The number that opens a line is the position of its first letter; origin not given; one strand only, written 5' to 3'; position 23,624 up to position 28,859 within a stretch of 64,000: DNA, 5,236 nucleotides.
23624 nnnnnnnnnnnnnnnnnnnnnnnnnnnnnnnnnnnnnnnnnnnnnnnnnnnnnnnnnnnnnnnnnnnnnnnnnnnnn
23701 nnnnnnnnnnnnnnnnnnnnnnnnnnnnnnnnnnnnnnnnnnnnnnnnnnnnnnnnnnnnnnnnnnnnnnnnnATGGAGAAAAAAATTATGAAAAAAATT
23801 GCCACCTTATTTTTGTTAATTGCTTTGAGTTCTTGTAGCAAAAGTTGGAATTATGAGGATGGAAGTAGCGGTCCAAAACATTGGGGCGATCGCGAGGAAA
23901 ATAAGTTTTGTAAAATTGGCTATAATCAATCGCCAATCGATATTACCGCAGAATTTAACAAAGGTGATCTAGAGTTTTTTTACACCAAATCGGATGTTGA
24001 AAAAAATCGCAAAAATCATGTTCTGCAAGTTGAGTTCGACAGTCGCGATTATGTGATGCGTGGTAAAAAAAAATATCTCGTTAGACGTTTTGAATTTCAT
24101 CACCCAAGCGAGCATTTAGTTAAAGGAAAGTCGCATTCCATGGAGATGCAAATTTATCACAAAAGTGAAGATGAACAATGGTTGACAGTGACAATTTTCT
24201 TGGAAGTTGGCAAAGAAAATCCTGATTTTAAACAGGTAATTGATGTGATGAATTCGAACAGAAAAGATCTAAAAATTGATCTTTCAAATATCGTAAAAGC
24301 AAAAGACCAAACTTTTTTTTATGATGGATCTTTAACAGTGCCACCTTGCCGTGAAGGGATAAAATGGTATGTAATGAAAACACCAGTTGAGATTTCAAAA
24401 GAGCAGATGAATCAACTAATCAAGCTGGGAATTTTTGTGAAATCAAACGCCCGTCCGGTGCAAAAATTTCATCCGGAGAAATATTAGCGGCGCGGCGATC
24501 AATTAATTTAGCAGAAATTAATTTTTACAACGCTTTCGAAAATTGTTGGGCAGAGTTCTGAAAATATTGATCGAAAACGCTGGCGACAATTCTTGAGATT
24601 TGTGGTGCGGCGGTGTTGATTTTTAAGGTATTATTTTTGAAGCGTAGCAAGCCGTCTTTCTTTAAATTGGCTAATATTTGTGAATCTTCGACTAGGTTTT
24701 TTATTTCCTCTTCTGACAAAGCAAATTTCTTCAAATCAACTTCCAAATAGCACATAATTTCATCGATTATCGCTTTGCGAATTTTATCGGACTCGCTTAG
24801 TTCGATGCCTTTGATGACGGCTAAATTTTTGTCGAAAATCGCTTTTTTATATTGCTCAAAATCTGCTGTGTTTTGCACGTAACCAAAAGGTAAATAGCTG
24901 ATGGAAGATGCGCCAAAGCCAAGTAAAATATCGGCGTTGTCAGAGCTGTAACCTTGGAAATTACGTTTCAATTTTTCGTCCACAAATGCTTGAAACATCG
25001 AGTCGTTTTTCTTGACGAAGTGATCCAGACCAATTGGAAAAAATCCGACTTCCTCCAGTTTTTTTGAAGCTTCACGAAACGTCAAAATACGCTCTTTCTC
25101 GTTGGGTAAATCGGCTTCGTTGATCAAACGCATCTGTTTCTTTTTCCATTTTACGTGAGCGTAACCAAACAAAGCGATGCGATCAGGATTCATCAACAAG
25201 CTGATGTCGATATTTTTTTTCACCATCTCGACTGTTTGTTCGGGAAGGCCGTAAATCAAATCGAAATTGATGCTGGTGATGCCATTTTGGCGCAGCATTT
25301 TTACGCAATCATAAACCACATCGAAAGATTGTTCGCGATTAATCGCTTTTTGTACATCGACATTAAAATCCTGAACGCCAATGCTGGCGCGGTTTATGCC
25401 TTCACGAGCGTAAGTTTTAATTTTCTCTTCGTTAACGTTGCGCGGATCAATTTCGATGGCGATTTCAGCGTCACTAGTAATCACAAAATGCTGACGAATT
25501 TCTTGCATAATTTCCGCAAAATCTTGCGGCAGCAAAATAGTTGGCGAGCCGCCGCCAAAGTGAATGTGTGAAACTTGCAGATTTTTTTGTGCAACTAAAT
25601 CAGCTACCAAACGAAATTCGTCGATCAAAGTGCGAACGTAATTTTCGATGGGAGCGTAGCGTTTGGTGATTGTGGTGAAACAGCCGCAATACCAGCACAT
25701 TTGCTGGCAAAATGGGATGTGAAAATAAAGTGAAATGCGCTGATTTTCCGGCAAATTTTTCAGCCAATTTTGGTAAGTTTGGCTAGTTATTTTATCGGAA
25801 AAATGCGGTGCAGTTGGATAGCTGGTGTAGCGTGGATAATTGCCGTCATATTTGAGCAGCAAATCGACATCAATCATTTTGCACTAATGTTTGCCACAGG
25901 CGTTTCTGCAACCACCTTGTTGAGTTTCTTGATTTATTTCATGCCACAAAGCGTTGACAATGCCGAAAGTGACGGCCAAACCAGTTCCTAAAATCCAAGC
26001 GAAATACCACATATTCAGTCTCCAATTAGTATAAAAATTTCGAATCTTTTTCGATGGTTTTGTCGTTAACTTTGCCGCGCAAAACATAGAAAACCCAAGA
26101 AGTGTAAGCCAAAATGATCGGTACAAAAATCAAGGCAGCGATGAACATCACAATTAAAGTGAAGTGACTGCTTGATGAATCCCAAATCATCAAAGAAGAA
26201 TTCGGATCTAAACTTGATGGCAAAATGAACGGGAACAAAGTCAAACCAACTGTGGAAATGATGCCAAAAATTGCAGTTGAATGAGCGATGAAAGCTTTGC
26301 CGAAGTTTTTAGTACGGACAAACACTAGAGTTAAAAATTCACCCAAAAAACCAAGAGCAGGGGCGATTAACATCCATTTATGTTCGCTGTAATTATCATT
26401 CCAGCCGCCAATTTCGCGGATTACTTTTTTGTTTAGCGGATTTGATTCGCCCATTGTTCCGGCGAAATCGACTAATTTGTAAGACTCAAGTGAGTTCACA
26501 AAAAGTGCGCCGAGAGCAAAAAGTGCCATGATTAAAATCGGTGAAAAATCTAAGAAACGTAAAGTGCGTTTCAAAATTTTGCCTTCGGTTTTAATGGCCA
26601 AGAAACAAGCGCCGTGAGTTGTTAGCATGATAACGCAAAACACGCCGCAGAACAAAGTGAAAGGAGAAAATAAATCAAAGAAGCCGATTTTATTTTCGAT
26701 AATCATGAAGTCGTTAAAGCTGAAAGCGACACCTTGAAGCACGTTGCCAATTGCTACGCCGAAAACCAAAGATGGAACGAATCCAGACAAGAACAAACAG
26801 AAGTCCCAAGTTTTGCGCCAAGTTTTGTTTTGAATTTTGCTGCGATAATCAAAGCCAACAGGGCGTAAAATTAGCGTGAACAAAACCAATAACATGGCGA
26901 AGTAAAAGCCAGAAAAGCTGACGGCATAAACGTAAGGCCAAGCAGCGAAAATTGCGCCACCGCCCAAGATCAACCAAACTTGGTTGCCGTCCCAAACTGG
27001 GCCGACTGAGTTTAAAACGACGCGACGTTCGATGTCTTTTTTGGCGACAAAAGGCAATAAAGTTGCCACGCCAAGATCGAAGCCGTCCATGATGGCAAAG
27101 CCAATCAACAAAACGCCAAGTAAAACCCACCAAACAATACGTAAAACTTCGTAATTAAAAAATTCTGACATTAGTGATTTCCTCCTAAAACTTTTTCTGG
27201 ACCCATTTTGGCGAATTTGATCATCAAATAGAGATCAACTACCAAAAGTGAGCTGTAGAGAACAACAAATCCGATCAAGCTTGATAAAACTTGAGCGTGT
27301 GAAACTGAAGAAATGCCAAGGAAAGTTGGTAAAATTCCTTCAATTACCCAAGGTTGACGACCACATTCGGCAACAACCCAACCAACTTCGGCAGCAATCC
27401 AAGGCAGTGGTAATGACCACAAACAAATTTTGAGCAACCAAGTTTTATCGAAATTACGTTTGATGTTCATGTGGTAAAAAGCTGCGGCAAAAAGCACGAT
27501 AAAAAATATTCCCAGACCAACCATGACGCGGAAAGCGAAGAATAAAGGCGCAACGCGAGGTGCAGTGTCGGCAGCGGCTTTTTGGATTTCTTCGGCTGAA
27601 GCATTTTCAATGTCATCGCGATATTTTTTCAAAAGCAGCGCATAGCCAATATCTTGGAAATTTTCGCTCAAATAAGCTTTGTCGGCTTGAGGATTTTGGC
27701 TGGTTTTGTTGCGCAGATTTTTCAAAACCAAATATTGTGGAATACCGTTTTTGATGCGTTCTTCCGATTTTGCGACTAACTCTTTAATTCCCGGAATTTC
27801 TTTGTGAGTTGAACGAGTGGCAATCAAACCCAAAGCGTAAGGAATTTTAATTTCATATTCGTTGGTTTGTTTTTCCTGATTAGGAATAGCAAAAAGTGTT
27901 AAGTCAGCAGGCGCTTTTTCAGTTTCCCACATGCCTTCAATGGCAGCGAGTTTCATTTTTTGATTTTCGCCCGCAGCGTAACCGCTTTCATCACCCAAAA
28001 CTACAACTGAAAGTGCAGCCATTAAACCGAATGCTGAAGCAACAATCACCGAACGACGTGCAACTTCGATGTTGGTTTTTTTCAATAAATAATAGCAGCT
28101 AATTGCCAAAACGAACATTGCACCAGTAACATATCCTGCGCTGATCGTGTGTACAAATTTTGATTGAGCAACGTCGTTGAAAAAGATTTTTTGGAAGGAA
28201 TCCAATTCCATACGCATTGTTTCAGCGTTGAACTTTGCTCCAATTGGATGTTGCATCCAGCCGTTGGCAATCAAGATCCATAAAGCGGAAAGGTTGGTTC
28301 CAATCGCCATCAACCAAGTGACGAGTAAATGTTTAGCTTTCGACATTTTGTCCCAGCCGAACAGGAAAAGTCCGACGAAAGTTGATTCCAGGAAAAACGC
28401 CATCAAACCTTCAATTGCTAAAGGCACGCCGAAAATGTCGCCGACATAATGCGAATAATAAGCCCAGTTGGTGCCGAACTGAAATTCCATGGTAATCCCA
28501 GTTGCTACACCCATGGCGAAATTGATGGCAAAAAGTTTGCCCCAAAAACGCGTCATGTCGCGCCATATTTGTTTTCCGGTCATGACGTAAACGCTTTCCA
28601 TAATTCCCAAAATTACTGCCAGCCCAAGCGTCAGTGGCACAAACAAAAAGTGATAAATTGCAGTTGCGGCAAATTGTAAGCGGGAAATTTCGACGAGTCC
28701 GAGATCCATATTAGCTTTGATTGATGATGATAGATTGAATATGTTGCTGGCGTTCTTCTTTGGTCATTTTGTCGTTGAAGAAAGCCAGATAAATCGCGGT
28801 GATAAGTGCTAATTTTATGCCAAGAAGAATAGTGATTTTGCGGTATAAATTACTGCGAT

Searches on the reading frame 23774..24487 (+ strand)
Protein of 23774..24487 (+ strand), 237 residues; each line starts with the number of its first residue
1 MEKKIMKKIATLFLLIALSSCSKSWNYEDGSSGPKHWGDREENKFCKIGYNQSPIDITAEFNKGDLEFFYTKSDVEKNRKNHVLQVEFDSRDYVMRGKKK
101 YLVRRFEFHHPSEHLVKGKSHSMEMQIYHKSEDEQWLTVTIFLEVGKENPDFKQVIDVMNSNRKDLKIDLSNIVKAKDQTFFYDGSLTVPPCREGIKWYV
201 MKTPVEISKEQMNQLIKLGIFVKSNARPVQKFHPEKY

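Call 28: search_protein_families(library=pfam, proteins=[window:23774-24487:+], max_evalue=0.0001)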
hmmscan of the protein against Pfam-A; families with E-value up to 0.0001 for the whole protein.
window:23774-24487:+ (237 aa): 1 family
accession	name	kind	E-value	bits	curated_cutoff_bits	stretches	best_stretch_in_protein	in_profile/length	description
PF00194.26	Carb_anhydrase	-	1.8e-30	106.8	27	1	33-232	2-245/254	Eukaryotic-type carbonic anhydrase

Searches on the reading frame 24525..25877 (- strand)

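Call 28: search_protein_families(library=pfam, proteins=[window:24525-25877:-], max_evalue=0.0001)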
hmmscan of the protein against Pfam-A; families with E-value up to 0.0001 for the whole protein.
window:24525-25877:- (450 aa): 1 family
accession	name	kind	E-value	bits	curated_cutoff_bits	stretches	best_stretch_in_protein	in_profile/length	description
PF04055.27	Radical_SAM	-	1.2e-26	94.3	29.5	1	52-221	2-161/166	Radical SAM superfamily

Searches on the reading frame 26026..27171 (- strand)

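Call 28: search_protein_families(library=pfam, proteins=[window:26026-27171:-], max_evalue=0.0001)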
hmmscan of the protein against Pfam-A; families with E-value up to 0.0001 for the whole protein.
window:26026-27171:- (381 aa): 1 family
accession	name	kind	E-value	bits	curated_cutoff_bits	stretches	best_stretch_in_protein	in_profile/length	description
PF02322.20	Cyt_bd_oxida_II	-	9.5e-100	334.3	35.6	1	10-363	1-301/302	Cytochrome bd terminal oxidase subunit II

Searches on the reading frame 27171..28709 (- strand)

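Call 28: search_protein_families(library=pfam, proteins=[window:27171-28709:-], max_evalue=0.0001)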
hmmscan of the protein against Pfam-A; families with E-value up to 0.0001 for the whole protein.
window:27171-28709:- (512 aa): 1 family
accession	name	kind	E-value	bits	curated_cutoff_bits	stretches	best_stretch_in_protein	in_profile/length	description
PF01654.22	Cyt_bd_oxida_I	-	2.1e-174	580.4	26.2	1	8-504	1-418/418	Cytochrome bd terminal oxidase subunit I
